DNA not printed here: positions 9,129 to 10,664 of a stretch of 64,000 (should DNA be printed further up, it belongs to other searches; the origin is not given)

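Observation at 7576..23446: Type II secretion system split by a 4.8-kb metabolic insertion, with no gspC or prepilin peptidase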

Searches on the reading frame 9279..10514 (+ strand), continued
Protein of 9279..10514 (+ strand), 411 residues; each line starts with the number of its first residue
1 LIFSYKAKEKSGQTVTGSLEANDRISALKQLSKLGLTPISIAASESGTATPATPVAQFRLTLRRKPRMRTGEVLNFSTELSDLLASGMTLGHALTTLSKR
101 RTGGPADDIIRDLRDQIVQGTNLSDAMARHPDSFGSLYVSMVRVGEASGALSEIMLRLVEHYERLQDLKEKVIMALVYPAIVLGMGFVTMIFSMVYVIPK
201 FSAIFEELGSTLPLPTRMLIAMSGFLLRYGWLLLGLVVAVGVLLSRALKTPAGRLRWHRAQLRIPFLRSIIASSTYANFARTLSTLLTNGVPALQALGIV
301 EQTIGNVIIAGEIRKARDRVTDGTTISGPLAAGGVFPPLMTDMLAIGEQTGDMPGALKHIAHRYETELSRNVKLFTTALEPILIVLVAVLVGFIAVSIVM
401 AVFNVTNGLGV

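Call 19: find_related_loci(query=A1, collection=genome_contigs, flank=10000)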
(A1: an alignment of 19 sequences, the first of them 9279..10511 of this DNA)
Query A1 (411 aa) in genome_contigs; peptide patterns used: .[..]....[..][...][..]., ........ (x = any residue, [..] = any of these).
246 stretches matched a pattern; 152 encode a relative of the query (tblastn E <= 1e-3); the best 80 are kept; 80 distinct loci.
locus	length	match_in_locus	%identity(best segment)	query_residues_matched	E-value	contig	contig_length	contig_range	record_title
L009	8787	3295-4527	93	1-411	0e+0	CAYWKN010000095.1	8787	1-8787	MAG TPA_asm: uncultured Verrucomicrobiota bacterium isolate SRP098346_co1_403 genome assembly, contig: NODE_10677_length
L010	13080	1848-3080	84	1-411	0e+0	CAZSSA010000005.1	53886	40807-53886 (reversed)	MAG TPA_asm: uncultured Verrucomicrobiota bacterium isolate SRP272421_co3_542 genome assembly, contig: NODE_738_length_5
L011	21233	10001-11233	83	1-411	0e+0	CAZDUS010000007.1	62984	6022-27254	MAG TPA_asm: uncultured Verrucomicrobiota bacterium isolate SRP272421_co1_512 genome assembly, contig: NODE_688_length_6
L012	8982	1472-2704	84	1-411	0e+0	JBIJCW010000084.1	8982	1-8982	MAG: Kiritimatiellia bacterium isolate ME2006-08-22D15_3300044611_group2_bin126 Rohwer_bin2518_scaffold_9832_c2, whole g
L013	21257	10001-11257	73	1-411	0e+0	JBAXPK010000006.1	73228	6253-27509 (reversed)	MAG: bacterium isolate ELA529 MAG529_6, whole genome shotgun sequence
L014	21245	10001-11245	73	3-411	0e+0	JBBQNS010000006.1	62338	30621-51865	MAG: Kiritimatiellia bacterium isolate Co_metawrap_267 Cmw_267_k141_28850696_length_62338_cov_13.9979, whole genome shot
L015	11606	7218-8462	73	1-411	0e+0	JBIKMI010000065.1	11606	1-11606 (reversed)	MAG: Kiritimatiellia bacterium isolate ME2014-08-31_3300042860_group5_bin95 Rohwer_bin2522_scaffold_6069_c1, whole genom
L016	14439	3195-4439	73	1-411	0e+0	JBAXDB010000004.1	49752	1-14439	MAG: bacterium isolate ELA208 MAG208_4, whole genome shotgun sequence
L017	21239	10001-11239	76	1-411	0e+0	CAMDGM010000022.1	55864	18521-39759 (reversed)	MAG: PVC group bacterium isolate MiH-14oct19-188 genome assembly, contig: MiH-14oct19-C871, whole genome shotgun sequenc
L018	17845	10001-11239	75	3-411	0e+0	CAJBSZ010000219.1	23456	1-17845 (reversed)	uncultured bacterium isolate Loc090907-8m_bin-482 genome assembly, contig: bin-482:219/559, whole genome shotgun sequenc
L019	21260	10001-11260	73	2-407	0e+0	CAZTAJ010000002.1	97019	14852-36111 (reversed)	MAG TPA_asm: uncultured Verrucomicrobiota bacterium isolate SRP272421_co4_360 genome assembly, contig: NODE_226_length_9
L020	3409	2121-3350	75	3-411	0e+0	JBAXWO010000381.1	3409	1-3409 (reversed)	MAG: bacterium isolate ELA715 MAG715_381, whole genome shotgun sequence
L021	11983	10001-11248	74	3-411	0e+0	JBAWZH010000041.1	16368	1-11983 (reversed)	MAG: bacterium isolate ELA110 MAG110_41, whole genome shotgun sequence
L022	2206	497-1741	74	2-411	0e+0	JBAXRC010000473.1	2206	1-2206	MAG: bacterium isolate ELA573 MAG573_473, whole genome shotgun sequence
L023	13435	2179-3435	76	2-411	0e+0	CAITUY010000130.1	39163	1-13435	uncultured bacterium isolate AlinenLipids_bin-7679 genome assembly, contig: bin-7679:130/250, whole genome shotgun seque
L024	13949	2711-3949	74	3-411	0e+0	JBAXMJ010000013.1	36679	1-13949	MAG: bacterium isolate ELA450 MAG450_13, whole genome shotgun sequence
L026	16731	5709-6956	74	2-411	0e+0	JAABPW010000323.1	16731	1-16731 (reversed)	MAG: Verrucomicrobia bacterium isolate S02.Bin004 Scaffold_38, whole genome shotgun sequence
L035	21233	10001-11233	77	1-411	0e+0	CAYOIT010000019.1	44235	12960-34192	MAG TPA_asm: uncultured Verrucomicrobiota bacterium isolate SRP272421_co4_179 genome assembly, contig: NODE_1373_length_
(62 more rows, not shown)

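Call 45: search_protein_families(library=pfam, proteins=[L009:4638-6476:-, L009:6593-6958:-, L009:7400-7861:-, L009:8318-8785:-, L024:4333-5130:+, L024:5141-7951:-, L026:6974-7915:+, L026:7942-9288:+, L026:9460-10554:-, L035:11281-12474:-], max_evalue=0.001)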
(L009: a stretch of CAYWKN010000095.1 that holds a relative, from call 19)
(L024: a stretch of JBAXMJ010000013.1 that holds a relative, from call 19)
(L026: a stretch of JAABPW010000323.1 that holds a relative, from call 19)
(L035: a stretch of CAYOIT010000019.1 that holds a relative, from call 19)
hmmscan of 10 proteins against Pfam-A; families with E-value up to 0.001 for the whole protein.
L009:4638-6476:- (612 aa): 2 families
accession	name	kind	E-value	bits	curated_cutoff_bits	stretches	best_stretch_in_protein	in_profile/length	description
PF01131.25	Topoisom_bac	-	1.8e-109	366.9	35.1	1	124-547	2-410/411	DNA topoisomerase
PF01751.28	Toprim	-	2.4e-13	50.5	23.1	1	2-105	2-95/96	Toprim domain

L009:6593-6958:- (121 aa): 4 families
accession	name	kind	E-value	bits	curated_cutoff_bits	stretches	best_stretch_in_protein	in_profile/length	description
PF01381.28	HTH_3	-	6.7e-08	32.9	23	1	40-75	1-36/55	Helix-turn-helix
PF13560.12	HTH_31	-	1e-06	29.4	27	1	39-76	5-43/64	Helix-turn-helix domain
PF15731.11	MqsA_antitoxin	-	0.00048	20.7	30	1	35-90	69-124/131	Antitoxin component of bacterial toxin-antitoxin system, MqsA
PF20432.4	Xre-like-HTH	-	0.00093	19.9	25.8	0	43-78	18-52/63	Antitoxin Xre-like helix-turn-helix domain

L009:7400-7861:- (153 aa): 1 family
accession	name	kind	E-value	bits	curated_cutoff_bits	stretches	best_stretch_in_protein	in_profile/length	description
PF01850.27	PIN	-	1.3e-10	42.3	23.6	1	3-123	1-118/120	PIN domain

L009:8318-8785:- (155 aa): 1 family
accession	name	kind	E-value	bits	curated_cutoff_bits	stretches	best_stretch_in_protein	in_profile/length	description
PF00482.28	T2SSF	-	2.1e-24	86.3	25.2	1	24-145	2-125/125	Type II secretion system (T2SS), protein F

L024:4333-5130:+ (265 aa): 1 family
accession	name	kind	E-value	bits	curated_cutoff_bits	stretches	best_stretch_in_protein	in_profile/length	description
PF08843.17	AbiEii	-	8.5e-05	23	22.5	0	25-55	18-43/238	Nucleotidyl transferase AbiEii toxin, Type IV TA system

L024:5141-7951:- (936 aa): 6 families
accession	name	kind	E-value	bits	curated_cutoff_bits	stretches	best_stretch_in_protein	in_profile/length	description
PF20473.4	MmeI_Mtase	-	1.7e-87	293.4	27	1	357-615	3-258/259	MmeI, DNA-methyltransferase domain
PF20466.3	MmeI_TRD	-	2e-77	259.7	27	1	639-841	2-206/207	MmeI, target recognition domain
PF20464.3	MmeI_N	-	2.3e-38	132.8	27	1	11-190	2-180/181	MmeI, N-terminal domain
PF20467.3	MmeI_C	-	2.8e-32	111.2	27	1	844-924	2-82/83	MmeI, C-terminal domain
PF20465.4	MmeI_hel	-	1.7e-25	90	27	1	196-275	1-75/75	MmeI, helicase spacer domain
PF02384.22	N6_Mtase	-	3.1e-05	23.9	20.4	1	377-561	50-192/311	N-6 DNA Methylase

L026:6974-7915:+ (313 aa): 1 family
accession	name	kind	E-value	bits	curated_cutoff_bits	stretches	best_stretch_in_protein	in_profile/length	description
PF06439.18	3keto-disac_hyd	-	4.9e-28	98.9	26.8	1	149-311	46-187/187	3-keto-disaccharide hydrolase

L026:7942-9288:+ (448 aa): 1 family
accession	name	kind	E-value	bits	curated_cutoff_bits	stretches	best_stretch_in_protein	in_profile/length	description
PF22244.2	GCE_fung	-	1.9e-30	106.9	27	1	240-387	76-231/231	Glucuronyl esterase, fungi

L026:9460-10554:- (364 aa): 1 family
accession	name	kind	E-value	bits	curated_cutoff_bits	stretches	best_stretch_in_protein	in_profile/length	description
PF01795.25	Methyltransf_5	-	2.4e-65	221.5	27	1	71-362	3-308/309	MraW methylase family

L035:11281-12474:- (397 aa): 3 families
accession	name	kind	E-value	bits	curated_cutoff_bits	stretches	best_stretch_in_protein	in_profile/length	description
PF13635.12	DUF4143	-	6.5e-45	153.2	28.1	1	169-328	1-159/160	Domain of unknown function (DUF4143)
PF13173.12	AAA_14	-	1.1e-21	77.6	27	1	20-135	3-127/129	AAA domain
PF13191.12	AAA_16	-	0.00032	21.7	32.6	0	11-45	14-51/167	AAA ATPase domain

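Call 52: find_encoding_contigs(protein=P0094, flank=10000, max_places=2)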
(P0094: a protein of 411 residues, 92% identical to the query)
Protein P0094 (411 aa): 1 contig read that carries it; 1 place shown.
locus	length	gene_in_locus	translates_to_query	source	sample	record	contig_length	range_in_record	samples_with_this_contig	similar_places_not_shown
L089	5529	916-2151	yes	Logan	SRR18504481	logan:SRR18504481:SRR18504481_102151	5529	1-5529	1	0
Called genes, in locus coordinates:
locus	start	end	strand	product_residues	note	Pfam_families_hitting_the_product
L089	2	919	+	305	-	?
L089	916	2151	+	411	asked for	PF28597:T2SSF_N, PF00482:T2SSF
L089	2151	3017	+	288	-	PF01261:AP_endonuc_2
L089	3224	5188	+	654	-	-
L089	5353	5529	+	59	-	?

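Call 53: find_encoding_contigs(protein=P0093, flank=10000, max_places=4)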
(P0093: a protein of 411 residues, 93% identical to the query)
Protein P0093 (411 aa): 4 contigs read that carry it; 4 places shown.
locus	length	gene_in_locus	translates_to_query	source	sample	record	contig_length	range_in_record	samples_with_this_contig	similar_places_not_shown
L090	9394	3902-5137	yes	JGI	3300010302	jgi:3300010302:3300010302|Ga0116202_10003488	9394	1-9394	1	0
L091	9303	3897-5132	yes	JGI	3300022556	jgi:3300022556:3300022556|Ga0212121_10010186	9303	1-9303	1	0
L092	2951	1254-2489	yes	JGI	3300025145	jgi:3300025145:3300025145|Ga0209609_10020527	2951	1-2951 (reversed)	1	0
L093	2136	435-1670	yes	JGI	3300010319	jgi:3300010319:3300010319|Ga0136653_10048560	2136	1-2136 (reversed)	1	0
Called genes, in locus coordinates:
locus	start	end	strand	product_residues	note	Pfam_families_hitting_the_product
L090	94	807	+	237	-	PF03575:Peptidase_S51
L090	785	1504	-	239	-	PF07796:DUF1638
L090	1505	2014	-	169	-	PF00578:AhpC-TSA, PF08534:Redoxin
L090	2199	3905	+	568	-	PF05157:MshEN, PF00437:T2SSE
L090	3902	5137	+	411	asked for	PF28597:T2SSF_N, PF00482:T2SSF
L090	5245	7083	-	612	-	PF01751:Toprim, PF01131:Topoisom_bac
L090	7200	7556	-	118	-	PF01381:HTH_3, PF13560:HTH_31 (weak)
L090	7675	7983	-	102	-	PF00657:Lipase_GDSL (faint), PF13472:Lipase_GDSL_2 (faint)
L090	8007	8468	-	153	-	PF01850:PIN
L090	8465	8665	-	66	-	PF09957:VapB_antitoxin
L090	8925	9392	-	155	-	PF00482:T2SSF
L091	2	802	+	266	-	?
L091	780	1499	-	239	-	PF07796:DUF1638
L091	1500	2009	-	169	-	PF00578:AhpC-TSA, PF08534:Redoxin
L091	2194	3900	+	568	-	PF05157:MshEN, PF00437:T2SSE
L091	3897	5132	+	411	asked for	PF28597:T2SSF_N, PF00482:T2SSF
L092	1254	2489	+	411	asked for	PF28597:T2SSF_N, PF00482:T2SSF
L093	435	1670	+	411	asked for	PF28597:T2SSF_N, PF00482:T2SSF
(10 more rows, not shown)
